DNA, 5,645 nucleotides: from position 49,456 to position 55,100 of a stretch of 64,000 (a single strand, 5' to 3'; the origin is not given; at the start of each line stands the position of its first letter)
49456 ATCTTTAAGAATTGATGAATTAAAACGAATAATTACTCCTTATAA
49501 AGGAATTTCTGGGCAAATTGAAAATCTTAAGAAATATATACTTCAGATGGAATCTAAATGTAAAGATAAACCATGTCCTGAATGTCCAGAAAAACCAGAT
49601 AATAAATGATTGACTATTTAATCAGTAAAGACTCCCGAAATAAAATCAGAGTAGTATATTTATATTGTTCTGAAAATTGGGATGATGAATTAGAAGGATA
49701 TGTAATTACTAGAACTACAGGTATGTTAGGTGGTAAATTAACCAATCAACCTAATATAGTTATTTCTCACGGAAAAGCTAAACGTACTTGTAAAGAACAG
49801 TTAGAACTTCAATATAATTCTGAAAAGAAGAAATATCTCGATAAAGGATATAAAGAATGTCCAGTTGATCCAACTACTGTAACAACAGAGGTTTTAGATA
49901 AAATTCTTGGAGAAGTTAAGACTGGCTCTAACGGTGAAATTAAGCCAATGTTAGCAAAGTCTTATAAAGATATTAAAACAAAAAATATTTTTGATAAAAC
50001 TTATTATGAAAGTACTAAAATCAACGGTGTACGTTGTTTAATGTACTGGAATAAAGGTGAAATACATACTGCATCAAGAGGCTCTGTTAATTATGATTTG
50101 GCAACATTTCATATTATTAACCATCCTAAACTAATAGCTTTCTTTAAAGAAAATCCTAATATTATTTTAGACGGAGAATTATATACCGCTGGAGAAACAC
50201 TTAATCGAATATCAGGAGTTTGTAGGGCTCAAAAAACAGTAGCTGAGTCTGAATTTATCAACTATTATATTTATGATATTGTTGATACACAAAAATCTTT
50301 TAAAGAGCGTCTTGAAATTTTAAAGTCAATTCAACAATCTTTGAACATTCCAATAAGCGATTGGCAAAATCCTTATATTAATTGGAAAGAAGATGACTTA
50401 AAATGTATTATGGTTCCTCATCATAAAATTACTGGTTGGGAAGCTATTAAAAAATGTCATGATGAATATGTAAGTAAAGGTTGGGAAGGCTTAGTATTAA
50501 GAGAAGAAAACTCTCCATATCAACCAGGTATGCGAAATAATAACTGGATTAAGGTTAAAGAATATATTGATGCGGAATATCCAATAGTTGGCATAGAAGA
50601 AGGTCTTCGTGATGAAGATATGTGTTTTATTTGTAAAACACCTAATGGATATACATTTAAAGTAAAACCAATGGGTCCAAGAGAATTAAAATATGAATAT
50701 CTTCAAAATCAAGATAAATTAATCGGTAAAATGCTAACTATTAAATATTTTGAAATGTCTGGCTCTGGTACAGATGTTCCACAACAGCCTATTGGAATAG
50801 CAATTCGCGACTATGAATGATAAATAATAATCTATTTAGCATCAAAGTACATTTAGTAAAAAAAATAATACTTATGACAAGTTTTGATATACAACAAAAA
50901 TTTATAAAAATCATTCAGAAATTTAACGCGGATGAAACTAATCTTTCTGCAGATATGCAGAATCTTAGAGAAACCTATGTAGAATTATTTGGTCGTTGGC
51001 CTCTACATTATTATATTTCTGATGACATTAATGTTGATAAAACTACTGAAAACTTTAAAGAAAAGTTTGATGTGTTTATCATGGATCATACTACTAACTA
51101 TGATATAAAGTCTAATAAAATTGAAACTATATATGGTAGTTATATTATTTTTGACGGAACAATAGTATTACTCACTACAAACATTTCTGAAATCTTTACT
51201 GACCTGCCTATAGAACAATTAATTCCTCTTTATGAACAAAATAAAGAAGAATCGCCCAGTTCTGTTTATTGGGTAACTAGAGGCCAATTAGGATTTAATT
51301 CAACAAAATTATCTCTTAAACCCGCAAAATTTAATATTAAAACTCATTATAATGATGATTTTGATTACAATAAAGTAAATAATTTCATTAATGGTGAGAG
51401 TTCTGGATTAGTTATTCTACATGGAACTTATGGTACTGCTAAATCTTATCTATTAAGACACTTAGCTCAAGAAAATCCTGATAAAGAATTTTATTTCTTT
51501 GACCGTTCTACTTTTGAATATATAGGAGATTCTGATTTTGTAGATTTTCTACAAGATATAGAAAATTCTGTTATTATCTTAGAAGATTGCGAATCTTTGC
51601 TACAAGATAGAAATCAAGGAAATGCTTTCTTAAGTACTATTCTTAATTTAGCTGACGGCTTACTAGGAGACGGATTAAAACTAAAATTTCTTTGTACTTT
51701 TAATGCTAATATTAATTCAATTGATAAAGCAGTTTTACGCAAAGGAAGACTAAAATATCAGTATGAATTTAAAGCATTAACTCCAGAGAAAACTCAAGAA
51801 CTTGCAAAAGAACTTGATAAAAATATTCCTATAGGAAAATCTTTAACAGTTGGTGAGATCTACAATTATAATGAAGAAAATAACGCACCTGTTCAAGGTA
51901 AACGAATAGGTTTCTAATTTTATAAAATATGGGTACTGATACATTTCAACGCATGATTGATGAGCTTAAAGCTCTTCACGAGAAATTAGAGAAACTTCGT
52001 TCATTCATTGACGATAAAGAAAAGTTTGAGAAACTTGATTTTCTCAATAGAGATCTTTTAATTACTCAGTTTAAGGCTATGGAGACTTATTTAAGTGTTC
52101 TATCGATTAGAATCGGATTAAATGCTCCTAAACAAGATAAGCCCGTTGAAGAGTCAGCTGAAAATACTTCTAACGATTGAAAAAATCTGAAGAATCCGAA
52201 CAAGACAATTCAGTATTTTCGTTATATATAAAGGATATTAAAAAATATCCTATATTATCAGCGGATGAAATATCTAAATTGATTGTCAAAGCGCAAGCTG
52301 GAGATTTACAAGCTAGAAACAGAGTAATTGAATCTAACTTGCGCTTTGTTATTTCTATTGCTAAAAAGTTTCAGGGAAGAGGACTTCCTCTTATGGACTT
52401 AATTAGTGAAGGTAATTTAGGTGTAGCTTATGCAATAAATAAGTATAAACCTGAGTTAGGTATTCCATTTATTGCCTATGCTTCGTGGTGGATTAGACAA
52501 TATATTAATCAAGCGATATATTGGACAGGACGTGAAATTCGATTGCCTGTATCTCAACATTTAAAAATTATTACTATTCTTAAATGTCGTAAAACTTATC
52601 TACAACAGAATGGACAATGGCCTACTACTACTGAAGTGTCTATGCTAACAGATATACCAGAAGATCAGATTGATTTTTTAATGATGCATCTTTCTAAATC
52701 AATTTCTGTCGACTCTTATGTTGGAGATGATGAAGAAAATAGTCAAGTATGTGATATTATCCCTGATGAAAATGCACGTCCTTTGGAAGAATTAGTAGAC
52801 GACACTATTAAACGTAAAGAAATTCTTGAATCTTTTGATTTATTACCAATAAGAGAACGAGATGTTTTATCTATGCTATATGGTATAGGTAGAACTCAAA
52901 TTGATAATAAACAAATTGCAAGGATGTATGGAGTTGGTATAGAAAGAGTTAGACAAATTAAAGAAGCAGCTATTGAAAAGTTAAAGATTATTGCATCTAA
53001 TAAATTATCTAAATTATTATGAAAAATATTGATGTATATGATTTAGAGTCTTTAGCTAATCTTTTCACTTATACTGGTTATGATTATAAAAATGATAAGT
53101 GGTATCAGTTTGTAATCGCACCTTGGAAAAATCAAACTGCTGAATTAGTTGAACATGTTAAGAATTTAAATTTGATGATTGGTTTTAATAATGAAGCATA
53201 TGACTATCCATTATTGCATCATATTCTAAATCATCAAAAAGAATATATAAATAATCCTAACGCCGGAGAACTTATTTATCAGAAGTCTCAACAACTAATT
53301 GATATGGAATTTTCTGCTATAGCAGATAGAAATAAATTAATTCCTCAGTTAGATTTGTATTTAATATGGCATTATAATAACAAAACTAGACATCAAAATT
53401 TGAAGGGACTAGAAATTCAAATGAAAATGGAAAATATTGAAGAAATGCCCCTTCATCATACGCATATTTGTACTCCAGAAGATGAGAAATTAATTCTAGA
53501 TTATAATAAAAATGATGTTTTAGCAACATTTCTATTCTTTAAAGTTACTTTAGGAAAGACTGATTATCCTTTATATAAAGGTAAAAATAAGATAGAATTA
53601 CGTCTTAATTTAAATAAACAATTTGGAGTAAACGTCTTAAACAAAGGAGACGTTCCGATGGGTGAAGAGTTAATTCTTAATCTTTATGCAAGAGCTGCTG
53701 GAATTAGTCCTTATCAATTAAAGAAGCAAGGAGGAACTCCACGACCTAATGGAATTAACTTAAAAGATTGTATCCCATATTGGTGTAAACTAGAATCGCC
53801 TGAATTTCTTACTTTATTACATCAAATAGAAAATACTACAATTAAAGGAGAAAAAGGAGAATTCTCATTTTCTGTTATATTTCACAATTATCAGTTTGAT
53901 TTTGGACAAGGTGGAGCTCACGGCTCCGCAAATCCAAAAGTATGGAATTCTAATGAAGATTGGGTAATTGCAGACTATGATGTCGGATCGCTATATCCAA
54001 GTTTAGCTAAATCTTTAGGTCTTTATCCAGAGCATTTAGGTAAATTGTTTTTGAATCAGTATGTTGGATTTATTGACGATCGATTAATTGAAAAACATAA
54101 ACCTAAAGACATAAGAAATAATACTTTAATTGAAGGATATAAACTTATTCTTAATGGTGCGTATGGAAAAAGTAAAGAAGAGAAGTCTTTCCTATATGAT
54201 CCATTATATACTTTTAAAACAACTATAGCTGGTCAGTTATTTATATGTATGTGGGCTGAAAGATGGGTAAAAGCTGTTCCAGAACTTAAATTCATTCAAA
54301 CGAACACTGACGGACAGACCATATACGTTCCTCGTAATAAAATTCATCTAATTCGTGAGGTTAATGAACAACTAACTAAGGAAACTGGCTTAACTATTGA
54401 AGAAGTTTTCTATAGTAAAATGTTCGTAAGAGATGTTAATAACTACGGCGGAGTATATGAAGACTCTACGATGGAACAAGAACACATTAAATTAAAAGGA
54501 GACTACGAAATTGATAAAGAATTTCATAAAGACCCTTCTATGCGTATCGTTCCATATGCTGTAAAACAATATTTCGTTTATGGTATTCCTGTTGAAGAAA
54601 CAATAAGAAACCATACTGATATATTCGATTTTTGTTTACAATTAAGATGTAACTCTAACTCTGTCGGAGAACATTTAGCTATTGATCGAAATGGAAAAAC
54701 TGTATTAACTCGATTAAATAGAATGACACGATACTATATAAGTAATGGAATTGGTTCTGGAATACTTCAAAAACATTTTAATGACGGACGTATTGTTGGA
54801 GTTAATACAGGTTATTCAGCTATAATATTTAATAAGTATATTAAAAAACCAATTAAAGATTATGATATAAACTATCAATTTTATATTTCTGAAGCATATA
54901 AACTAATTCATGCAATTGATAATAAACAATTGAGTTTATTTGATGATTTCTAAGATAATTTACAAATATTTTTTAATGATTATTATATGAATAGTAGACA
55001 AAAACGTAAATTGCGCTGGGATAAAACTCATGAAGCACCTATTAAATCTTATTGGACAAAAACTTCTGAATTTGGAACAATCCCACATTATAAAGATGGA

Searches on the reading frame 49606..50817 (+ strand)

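Call 11: search_protein_families(library=pfam, proteins=[window:49606-50817:+], max_evalue=0.001)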
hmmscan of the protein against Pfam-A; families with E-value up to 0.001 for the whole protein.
window:49606-50817:+ (404 aa): 3 families
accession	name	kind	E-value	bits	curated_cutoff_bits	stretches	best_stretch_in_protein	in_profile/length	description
PF01068.26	DNA_ligase_A_M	-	4.6e-24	85.7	26.2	1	114-318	1-204/204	ATP dependent DNA ligase domain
PF09414.15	RNA_ligase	-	4.3e-09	37.2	27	1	132-318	2-171/171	RNA ligase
PF01331.24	mRNA_cap_enzyme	-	1e-06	29.2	29.6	1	126-318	11-194/194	mRNA capping enzyme, catalytic domain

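Call 12: search_protein_families(library=phrogs, proteins=[window:49606-50817:+], max_evalue=0.001)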
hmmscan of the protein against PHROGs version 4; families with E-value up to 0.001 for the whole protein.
window:49606-50817:+ (404 aa): 1 family
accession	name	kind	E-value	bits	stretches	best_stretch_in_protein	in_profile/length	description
phrog_114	-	DNA, RNA and nucleotide metabolism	2.4e-52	179.4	1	106-404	215-501/634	ATP-dependent DNA ligase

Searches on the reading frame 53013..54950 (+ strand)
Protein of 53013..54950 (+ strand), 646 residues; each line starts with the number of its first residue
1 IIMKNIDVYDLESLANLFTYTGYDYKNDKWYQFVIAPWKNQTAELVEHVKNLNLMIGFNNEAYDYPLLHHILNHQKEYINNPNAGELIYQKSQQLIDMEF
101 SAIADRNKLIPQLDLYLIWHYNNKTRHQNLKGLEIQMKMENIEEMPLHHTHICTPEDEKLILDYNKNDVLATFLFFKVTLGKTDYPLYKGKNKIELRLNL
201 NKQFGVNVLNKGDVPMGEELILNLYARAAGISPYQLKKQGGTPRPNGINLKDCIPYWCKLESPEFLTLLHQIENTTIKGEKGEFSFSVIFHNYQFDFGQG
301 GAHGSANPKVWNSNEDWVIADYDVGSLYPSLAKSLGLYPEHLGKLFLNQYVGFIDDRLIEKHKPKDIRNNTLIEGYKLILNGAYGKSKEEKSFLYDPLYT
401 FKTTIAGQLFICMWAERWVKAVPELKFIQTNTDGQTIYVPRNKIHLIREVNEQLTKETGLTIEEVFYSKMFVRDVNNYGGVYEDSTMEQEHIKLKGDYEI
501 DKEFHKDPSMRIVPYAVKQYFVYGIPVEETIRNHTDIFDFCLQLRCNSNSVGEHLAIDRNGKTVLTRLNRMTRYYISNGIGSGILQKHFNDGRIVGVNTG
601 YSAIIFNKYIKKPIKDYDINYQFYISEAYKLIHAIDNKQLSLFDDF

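Call 11: search_protein_families(library=pfam, proteins=[window:53013-54950:+], max_evalue=0.001)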
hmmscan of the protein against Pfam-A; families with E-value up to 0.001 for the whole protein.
window:53013-54950:+ (646 aa): 0 families

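Call 12: search_protein_families(library=phrogs, proteins=[window:53013-54950:+], max_evalue=0.001)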
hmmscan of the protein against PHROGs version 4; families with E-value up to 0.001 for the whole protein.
window:53013-54950:+ (646 aa): 4 families
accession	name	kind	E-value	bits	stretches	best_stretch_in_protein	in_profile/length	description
phrog_1252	-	DNA, RNA and nucleotide metabolism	2.3e-130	437.2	1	3-638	51-654/663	DNA polymerase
phrog_18505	-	DNA, RNA and nucleotide metabolism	9.7e-51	174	1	337-580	7-240/349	DNA polymerase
phrog_15833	-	DNA, RNA and nucleotide metabolism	2.2e-10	41.5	1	495-585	9-98/192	DNA polymerase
phrog_262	-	DNA, RNA and nucleotide metabolism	2.3e-05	23.7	0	359-439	499-586/856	DNA polymerase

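Call 81: search_dna_similar(query=window:53019-54950:+, collection=phages, mode=protein, max_rows=15)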
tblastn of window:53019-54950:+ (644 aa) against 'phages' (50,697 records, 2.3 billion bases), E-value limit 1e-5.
Records with a match: 945; places in all: 948; records where one place covers at least 80% of the query: 574.
Best place of each record, by identity: <60% 945.
By first word of the organism name: Enterococcus 127; Rheinheimera 115; Pseudomonas 98; Vibrio 90; Klebsiella 77; Escherichia 56; uncultured 41; Rhodobacter 30; Flavobacterium 29; Rhizobium 27; and 61 more.
By host as written in the record: - 126; Rheinheimera sp. BAL341 115; Klebsiella pneumoniae 46; Enterococcus faecalis 39; Pseudomonas aeruginosa 31; Rhodobacter capsulatus YW1 30; Escherichia coli 23; Enterococcus faecium 14; and 264 more.
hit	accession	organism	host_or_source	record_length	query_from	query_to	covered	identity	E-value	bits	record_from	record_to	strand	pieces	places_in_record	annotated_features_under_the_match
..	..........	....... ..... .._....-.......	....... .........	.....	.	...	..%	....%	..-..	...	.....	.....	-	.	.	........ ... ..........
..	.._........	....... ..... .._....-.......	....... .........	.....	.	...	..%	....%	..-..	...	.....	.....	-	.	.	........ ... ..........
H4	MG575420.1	Proteus phage vB_PmiP_RS10pmA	Proteus mirabilis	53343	6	633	98%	33.7%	3e-81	286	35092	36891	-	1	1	DNA polymerase II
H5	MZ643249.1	Proteus phage vB_PmiS_PM-CJR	Proteus sp.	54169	6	633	98%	33.7%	4e-81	286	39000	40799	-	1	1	3'-5' exonuclease related to the exonuclease domain of PolB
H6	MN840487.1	Proteus phage 2207-N35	Proteus mirabilis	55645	6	633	98%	33.7%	4e-80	283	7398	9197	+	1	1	DNA polymerase II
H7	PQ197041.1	Morganella phage Henu15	Morganella morganii JX1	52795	6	636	98%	33.0%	2e-77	275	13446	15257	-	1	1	putative DNA polymerase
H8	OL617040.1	Flyfo podovirus Tbat2_2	Pteropus tonganus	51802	6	636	98%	32.6%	6e-76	271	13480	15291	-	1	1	putative DNA polymerase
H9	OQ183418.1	Pseudomonas phage vB_PpS_SYP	Pseudomonas plecoglossicida XSDHY-P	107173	6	633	98%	32.5%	1e-29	262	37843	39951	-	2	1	putative DNA polymerase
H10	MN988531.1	Rhizobium phage RHph_Y5A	Rhizobium phaseoli N161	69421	6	636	98%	32.3%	4e-81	286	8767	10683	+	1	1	DNA polymerase protein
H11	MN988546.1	Rhizobium phage RHph_Y2_4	Rhizobium phaseoli Y2_4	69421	6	636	98%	32.3%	4e-81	286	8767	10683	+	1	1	DNA polymerase protein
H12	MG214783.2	Sinorhizobium phage HMSP1-Susan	Sinorhizobium meliloti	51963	6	630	97%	32.2%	5e-71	256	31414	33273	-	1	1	putative DNA polymerase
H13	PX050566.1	Acinetobacter phage vB_AciJM_313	Acinetobacter johnsonii CEMTC 8123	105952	7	634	98%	31.8%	8e-43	284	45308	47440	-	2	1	DNA polymerase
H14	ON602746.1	Klebsiella phage VLCpiS10a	Klebsiella pneumoniae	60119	1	584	91%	34.2%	7e-79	279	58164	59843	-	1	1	DNA polymerase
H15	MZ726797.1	Escherichia phage vB_EcoS_AVIO78A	Escherichia coli O78 Strain ECL23026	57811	1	575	89%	34.3%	9e-81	285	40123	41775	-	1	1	DNA polymerase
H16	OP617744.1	Klebsiella phage KP13-27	Klebsiella pneumoniae KP13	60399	1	575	89%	34.1%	9e-79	279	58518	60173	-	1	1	hypothetical protein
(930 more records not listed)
